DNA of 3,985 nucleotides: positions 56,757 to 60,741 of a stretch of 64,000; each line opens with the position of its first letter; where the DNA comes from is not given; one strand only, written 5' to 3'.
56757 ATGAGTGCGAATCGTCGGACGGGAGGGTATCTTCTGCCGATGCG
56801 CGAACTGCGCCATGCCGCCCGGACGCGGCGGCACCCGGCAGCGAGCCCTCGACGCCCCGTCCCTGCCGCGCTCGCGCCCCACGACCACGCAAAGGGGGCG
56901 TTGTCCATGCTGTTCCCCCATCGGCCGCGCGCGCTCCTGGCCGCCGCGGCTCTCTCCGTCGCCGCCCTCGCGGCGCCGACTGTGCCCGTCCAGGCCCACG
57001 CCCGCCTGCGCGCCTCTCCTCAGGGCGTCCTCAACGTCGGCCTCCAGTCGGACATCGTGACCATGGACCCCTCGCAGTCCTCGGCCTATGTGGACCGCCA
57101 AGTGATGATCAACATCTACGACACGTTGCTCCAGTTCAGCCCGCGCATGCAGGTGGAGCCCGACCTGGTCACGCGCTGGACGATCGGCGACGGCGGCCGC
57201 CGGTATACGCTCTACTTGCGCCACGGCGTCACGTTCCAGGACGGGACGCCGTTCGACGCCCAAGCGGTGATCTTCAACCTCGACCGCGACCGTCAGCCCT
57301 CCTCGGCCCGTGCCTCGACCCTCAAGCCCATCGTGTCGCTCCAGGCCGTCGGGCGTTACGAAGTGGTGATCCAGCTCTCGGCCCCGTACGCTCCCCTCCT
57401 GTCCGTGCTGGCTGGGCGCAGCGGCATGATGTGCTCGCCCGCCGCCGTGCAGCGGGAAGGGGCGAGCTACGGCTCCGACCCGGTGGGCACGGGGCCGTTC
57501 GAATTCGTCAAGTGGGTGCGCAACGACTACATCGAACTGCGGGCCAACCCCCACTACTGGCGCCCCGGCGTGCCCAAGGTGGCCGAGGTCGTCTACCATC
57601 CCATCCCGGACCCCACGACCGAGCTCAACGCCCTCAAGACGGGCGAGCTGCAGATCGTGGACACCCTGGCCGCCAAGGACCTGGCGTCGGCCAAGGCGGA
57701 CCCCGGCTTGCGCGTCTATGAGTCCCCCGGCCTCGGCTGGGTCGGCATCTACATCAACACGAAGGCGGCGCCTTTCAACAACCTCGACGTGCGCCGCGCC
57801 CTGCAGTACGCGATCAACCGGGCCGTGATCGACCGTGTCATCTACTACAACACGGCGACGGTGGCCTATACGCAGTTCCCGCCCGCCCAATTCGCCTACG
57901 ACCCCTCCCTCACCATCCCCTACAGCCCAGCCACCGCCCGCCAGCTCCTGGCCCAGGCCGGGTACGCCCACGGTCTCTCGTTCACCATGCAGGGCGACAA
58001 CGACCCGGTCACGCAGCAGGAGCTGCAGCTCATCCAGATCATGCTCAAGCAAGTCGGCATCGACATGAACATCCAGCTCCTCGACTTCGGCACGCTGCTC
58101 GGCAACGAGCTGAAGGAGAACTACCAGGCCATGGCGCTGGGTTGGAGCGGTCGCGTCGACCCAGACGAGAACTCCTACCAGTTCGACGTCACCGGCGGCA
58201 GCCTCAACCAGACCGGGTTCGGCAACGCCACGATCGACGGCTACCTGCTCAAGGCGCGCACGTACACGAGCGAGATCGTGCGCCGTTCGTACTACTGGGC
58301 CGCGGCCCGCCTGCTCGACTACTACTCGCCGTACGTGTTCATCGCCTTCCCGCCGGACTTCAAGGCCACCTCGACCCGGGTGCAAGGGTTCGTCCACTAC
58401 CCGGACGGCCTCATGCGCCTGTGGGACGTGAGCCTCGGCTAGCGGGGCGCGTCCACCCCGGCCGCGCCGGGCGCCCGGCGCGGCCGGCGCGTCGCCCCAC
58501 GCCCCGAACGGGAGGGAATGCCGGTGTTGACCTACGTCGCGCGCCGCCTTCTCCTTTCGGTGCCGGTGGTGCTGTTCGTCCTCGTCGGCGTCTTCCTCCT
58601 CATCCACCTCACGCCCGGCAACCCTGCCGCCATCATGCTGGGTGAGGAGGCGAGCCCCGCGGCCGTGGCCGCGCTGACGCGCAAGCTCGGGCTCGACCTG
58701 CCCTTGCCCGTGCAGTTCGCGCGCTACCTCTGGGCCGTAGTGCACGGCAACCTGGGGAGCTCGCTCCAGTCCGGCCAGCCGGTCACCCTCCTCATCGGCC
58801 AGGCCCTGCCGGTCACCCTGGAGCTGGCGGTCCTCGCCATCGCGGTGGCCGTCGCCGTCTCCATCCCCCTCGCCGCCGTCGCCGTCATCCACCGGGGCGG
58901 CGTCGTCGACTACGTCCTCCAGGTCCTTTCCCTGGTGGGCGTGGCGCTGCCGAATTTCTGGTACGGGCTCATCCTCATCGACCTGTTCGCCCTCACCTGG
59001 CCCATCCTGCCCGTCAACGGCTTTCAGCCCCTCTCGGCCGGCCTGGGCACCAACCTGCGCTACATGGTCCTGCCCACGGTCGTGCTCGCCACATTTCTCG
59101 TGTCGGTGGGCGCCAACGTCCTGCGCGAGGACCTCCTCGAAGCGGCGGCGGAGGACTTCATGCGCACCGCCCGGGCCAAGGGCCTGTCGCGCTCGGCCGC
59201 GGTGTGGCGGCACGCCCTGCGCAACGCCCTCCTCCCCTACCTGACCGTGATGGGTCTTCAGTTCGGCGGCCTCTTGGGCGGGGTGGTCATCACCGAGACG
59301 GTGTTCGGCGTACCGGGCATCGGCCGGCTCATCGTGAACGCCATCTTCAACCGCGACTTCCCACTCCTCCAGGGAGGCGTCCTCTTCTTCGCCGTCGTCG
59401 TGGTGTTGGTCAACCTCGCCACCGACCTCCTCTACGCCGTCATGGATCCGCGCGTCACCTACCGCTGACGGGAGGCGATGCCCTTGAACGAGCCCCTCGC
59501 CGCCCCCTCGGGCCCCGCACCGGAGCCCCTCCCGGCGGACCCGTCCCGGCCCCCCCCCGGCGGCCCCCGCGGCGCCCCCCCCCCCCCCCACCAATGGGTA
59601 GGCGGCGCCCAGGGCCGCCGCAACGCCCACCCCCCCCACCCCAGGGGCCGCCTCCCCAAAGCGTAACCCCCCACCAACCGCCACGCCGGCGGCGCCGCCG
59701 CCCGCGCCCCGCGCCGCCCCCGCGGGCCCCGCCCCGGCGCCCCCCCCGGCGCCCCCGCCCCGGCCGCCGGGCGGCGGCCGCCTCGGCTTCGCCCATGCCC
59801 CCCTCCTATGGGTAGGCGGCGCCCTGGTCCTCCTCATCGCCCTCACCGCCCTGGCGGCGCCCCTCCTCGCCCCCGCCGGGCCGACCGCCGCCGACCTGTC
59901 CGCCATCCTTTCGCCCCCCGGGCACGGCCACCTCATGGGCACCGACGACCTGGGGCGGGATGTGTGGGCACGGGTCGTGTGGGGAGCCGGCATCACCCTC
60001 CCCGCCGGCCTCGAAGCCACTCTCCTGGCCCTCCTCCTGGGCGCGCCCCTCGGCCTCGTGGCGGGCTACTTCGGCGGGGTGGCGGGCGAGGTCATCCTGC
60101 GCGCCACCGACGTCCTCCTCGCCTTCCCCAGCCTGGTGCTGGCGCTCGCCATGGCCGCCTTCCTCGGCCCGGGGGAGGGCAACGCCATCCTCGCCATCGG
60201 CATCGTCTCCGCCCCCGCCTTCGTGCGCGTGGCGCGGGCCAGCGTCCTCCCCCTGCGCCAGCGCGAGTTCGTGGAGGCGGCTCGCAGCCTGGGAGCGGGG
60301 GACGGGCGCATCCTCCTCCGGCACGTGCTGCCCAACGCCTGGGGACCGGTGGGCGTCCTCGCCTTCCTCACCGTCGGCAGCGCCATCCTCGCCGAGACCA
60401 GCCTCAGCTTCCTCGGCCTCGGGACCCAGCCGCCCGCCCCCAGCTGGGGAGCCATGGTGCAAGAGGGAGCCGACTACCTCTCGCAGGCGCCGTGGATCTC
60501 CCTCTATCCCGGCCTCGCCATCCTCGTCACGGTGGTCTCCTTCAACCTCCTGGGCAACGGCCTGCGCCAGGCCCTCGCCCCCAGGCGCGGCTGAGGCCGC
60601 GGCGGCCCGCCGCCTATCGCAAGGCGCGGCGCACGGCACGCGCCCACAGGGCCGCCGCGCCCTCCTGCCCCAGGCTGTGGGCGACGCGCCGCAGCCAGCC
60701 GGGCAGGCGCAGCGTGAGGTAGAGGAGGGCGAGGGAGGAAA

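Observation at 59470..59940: DppC-like permease N-terminus disrupted by a ~210-bp C-rich, Pro/Ala-coding tandem duplication flanked by a 17-bp direct repeat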

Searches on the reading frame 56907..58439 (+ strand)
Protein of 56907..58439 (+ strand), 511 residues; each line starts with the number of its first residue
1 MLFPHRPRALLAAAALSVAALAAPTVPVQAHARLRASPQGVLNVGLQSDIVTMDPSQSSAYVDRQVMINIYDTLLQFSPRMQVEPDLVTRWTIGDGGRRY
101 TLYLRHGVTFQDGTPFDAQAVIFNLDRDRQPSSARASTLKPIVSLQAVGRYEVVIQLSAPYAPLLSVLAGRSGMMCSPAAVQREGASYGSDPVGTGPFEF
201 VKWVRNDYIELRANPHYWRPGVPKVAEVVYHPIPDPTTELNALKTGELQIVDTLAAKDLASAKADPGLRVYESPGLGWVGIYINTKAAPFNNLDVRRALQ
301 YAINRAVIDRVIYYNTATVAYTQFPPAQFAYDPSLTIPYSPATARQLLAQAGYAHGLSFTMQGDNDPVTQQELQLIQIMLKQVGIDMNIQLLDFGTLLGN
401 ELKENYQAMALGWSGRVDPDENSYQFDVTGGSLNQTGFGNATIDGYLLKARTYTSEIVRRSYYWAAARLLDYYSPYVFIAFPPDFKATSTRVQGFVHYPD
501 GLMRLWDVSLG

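Call 36: search_protein_families(library=pfam, proteins=[window:56907-58439:+], max_evalue=0.01)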
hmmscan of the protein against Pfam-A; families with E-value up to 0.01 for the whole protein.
window:56907-58439:+ (511 aa): 1 family
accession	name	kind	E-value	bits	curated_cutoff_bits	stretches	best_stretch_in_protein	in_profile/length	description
PF00496.27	SBP_bac_5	-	2.8e-89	300.2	32.4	1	82-427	1-360/368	Bacterial extracellular solute-binding proteins, family 5 Middle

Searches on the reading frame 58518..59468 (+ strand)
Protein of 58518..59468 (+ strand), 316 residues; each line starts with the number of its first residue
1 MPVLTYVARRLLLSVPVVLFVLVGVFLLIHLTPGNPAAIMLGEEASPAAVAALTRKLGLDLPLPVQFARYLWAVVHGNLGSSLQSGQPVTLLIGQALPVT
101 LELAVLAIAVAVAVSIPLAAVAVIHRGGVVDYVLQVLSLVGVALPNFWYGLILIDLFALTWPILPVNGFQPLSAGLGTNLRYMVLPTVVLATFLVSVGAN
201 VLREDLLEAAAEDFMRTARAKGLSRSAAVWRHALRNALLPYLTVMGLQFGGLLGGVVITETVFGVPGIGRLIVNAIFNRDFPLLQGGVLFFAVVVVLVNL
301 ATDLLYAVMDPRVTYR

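Call 7: find_encoding_contigs(protein=window:58518-59468:+, flank=10000, max_places=10)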
Protein window:58518-59468:+ (316 aa): no gene with exactly this product is on record in the collection.

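Call 36: search_protein_families(library=pfam, proteins=[window:58518-59465:+], max_evalue=0.01)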
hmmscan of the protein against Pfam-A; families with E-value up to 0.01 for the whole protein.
window:58518-59465:+ (316 aa): 2 families
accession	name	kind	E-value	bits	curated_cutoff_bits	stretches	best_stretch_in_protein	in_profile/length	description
PF00528.27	BPD_transp_1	-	1.2e-35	123.4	26.4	1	116-314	2-183/184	Binding-protein-dependent transport system inner membrane component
PF19300.4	BPD_transp_1_N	-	7e-13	49.2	23.8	1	4-101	2-111/114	Binding-prot-dependent transport system membrane comp, N-term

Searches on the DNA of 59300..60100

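Call 37: search_rna_families(source=window, start=59300, end=60100, threshold=evalue, max_evalue=1)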
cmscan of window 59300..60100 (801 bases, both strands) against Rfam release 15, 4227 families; matches with E-value up to 1: 0.
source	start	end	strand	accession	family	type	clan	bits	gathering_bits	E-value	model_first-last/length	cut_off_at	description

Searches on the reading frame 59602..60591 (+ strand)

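Call 36: search_protein_families(library=pfam, proteins=[window:59602-60591:+], max_evalue=0.01)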
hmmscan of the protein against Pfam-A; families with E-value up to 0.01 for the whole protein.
window:59602-60591:+ (330 aa): 2 families
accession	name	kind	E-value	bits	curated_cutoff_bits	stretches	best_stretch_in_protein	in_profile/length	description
PF00528.27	BPD_transp_1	-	3.6e-31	108.8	26.4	1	147-328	1-181/184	Binding-protein-dependent transport system inner membrane component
PF12911.12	OppC_N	-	7e-05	23.1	23.9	1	65-106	12-53/53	N-terminal TM domain of oligopeptide transport permease C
